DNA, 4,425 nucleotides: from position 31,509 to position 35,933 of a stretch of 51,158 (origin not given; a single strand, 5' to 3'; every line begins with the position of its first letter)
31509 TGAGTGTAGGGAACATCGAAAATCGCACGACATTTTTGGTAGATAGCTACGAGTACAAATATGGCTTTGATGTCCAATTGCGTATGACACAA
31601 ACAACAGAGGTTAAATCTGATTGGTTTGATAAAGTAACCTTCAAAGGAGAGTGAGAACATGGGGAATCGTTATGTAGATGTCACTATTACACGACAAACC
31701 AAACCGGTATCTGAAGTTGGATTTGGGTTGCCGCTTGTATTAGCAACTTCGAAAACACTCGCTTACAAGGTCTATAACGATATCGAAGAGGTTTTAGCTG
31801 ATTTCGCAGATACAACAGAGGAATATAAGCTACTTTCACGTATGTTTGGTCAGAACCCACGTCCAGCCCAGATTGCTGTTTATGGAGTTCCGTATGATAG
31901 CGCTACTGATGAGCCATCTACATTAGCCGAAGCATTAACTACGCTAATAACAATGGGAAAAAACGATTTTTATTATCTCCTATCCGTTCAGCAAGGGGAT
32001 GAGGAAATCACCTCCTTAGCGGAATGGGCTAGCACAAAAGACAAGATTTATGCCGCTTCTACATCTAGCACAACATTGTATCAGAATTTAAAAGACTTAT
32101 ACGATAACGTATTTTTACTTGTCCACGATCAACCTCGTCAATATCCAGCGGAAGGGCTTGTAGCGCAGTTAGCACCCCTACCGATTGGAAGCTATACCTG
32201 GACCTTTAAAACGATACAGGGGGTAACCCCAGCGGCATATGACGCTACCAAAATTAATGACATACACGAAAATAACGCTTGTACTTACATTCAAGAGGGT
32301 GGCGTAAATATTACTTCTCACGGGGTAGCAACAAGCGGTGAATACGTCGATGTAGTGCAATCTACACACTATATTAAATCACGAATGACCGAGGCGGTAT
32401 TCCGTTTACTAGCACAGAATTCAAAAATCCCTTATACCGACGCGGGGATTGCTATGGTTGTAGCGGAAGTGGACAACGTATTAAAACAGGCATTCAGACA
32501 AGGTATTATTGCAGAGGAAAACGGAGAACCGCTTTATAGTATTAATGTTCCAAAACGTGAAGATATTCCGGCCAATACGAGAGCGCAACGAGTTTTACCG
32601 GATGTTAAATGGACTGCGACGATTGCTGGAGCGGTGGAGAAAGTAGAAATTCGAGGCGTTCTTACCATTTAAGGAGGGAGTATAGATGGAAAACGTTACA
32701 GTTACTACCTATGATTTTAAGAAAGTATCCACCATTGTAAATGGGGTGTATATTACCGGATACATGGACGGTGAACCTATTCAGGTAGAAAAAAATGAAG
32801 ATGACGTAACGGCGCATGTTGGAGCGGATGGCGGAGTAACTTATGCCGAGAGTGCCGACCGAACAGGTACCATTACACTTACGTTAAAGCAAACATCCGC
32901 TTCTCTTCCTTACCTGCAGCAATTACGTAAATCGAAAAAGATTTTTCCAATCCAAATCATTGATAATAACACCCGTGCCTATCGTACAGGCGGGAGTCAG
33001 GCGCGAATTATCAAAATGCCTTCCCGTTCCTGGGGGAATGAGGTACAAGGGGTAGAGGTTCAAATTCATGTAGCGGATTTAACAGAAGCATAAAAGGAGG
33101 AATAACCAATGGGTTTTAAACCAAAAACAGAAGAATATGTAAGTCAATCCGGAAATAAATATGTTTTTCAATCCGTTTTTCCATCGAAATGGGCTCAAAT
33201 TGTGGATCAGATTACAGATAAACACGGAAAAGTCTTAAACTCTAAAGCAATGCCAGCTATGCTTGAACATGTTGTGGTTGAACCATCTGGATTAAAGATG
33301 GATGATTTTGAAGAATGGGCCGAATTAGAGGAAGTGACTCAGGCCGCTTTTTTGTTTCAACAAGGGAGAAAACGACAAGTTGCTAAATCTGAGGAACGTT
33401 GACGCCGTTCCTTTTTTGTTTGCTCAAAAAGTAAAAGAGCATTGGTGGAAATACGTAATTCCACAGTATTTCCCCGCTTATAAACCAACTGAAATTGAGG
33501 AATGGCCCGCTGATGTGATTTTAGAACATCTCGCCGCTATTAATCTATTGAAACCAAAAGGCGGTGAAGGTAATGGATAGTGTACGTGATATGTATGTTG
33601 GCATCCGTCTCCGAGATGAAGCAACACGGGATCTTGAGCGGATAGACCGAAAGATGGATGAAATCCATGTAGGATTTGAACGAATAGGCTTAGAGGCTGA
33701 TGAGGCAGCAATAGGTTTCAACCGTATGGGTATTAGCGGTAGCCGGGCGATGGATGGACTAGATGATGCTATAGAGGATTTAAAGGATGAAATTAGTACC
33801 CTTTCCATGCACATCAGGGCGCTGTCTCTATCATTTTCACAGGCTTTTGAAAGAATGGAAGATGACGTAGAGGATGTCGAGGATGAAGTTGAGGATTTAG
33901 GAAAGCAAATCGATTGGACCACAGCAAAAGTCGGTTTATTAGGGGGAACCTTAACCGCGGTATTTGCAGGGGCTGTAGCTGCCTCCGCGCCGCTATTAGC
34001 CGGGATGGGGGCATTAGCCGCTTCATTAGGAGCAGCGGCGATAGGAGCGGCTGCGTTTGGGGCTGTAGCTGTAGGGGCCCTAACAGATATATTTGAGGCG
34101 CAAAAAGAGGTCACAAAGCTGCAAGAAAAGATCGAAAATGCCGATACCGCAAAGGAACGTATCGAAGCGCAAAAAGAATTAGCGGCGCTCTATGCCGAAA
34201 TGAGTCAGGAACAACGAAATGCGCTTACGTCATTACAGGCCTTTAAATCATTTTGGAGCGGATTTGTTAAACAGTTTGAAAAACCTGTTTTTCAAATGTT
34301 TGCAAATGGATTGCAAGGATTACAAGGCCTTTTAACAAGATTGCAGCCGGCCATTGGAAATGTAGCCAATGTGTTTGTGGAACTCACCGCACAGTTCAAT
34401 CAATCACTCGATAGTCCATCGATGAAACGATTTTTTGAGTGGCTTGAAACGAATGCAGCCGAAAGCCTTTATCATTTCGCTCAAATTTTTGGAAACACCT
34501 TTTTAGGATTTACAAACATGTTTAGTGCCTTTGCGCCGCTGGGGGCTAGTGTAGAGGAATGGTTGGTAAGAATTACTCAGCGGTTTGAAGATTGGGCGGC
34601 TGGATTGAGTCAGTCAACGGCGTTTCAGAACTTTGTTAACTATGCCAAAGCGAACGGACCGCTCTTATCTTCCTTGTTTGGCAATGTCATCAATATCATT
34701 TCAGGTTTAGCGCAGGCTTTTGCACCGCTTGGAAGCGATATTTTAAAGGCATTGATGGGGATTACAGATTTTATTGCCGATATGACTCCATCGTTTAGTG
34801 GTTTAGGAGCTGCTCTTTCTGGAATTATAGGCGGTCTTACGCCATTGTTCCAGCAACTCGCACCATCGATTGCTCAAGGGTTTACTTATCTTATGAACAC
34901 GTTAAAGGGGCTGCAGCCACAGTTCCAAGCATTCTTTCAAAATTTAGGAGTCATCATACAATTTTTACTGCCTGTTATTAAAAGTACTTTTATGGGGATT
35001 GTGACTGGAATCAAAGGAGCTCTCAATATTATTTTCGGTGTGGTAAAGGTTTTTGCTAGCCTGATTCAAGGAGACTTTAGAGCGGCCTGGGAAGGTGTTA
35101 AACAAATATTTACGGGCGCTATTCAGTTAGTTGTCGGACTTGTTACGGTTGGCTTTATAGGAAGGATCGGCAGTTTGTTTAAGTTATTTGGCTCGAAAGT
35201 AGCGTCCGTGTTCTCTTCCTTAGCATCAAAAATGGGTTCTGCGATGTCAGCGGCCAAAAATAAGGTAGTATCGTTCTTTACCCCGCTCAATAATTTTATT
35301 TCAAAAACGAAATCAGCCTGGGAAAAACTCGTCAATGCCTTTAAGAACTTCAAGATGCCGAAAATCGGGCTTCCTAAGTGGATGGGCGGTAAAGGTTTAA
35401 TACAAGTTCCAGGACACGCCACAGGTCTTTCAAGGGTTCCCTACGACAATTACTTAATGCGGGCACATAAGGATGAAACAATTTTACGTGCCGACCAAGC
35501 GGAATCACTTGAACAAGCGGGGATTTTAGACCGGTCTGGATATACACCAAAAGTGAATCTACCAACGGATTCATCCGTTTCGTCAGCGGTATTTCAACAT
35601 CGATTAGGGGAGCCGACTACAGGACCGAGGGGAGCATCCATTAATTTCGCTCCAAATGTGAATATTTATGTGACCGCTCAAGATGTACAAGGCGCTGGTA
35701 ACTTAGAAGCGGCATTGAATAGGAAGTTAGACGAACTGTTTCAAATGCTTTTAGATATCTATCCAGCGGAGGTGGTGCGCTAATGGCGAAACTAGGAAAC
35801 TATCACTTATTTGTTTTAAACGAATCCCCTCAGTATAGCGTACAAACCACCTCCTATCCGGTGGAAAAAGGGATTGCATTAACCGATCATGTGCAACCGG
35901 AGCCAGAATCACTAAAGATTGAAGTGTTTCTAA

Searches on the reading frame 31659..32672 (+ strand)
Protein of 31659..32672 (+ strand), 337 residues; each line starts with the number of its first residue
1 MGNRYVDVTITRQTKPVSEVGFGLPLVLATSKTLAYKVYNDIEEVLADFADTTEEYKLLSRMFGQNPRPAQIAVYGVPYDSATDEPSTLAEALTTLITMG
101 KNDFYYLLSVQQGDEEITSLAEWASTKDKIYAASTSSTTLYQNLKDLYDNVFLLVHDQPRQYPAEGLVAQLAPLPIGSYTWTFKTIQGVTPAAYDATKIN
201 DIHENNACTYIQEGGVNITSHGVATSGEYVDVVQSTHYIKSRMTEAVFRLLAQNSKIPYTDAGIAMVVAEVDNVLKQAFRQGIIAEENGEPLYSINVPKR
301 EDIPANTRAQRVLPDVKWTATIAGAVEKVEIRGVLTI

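Call 13: search_protein_families(library=phrogs, proteins=[window:31659-32672:+], max_evalue=0.00001)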
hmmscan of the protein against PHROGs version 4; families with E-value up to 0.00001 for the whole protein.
window:31659-32672:+ (337 aa): 2 families
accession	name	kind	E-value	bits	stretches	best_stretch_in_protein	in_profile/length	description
phrog_205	-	tail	2.9e-91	307.6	1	3-336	16-433/455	tail sheath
phrog_9590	-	unknown function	1.1e-38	134.4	1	178-335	212-372/377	-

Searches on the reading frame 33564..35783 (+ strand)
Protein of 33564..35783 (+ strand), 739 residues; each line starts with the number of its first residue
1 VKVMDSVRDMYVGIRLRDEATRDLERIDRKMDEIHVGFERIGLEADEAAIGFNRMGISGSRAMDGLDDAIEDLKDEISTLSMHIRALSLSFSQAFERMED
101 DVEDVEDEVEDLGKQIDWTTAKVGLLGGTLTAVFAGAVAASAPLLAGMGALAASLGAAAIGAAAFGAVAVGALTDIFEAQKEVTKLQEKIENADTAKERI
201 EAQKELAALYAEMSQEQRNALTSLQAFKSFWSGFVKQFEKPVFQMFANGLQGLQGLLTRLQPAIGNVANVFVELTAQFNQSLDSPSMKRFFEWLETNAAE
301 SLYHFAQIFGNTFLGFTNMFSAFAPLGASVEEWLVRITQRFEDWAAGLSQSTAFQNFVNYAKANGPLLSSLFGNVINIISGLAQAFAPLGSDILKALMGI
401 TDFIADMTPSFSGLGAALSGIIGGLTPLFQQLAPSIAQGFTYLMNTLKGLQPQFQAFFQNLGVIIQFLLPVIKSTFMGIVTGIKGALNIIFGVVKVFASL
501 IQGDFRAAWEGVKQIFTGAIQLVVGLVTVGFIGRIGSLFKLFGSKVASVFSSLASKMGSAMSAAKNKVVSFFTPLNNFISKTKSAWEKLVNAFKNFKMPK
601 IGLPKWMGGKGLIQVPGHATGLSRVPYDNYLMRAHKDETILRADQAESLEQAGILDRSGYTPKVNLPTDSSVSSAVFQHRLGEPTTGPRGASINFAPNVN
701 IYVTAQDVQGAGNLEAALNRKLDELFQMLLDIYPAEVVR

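Call 13: search_protein_families(library=phrogs, proteins=[window:33564-35783:+], max_evalue=0.00001)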
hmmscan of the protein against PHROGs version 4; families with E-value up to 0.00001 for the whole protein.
window:33564-35783:+ (739 aa): 13 families
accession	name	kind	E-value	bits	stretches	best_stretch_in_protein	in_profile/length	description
phrog_58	-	tail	1.1e-32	114.5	1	58-622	255-982/1544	tail length tape measure protein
phrog_305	-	tail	1.1e-23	84.9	1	18-595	29-641/1001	tail length tape measure protein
phrog_37657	-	unknown function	5.2e-18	65.7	1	283-426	473-611/617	-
phrog_5493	-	tail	3.9e-15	56.3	1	130-593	408-873/1102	tail length tape measure protein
phrog_991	-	tail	5.5e-15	55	1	351-647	587-877/1966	tail length tape measure protein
phrog_4197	-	tail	5e-14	52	1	176-497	467-798/1783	tail length tape measure protein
phrog_1272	-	tail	7.6e-13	48.1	1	132-595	584-1010/1606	tail length tape measure protein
phrog_4070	-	tail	8.9e-13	48.2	1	442-591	144-275/989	tail length tape measure protein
phrog_1535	-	tail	6.7e-11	42.1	1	103-595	534-993/1152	tail length tape measure protein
phrog_4200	-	tail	8e-11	42.1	1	133-590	187-580/732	tail length tape measure protein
phrog_6090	-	tail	3.3e-10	39.2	1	394-579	799-963/1853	tail length tape measure protein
phrog_167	-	tail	2e-08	33.5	1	51-591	333-869/1555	tail length tape measure protein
phrog_5448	-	tail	2.6e-07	28.9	1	314-526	1489-1714/3103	tail length tape measure protein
